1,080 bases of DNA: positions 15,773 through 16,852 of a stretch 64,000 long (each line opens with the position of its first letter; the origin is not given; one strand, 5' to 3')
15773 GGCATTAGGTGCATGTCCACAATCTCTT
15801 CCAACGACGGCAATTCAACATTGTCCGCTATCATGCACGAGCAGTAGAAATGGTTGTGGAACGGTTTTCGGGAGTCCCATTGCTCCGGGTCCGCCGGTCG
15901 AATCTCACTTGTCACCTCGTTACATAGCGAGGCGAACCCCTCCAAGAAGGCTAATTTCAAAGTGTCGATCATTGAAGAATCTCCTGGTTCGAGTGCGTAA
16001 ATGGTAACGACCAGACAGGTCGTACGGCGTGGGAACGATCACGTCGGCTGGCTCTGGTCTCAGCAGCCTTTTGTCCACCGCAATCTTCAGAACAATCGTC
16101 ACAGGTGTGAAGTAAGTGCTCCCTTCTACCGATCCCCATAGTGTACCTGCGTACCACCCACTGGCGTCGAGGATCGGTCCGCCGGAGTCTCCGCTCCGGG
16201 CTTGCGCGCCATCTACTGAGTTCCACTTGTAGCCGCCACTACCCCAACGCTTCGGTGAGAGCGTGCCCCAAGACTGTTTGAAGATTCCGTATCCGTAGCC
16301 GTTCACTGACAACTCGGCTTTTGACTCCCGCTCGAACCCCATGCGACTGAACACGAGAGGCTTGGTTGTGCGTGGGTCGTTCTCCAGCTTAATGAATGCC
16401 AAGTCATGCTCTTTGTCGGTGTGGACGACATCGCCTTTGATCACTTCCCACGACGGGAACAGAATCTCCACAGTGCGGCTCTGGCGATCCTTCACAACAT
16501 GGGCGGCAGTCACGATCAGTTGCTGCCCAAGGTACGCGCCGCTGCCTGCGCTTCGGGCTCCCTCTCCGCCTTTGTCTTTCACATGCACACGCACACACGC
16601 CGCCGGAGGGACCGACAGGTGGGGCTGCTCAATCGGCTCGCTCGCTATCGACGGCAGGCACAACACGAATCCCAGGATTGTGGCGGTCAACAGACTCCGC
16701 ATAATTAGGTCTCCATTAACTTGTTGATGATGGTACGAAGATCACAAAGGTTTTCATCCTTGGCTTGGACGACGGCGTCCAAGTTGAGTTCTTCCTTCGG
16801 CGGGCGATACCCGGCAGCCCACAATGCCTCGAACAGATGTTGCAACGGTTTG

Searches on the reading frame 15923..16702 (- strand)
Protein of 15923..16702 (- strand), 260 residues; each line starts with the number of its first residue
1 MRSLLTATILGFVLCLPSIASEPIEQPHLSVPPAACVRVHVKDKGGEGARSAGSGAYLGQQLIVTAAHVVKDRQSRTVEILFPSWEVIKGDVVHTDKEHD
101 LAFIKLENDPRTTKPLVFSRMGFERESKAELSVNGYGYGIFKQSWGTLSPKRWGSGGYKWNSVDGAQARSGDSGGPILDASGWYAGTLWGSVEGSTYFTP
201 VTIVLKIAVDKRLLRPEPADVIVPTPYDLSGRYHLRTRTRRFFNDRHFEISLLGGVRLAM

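Call 52: search_protein_families(library=pfam, proteins=[window:15923-16702:-], max_evalue=0.001)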
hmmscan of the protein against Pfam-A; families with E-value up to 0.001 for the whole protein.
window:15923-16702:- (260 aa): 2 families
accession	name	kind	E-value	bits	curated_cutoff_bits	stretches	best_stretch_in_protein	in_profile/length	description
PF13365.12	Trypsin_2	-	9.7e-14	52.8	27.6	1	53-182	1-139/144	Trypsin-like peptidase domain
PF00089.32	Trypsin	-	7.2e-09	36.2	20.6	1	46-205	23-217/220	Trypsin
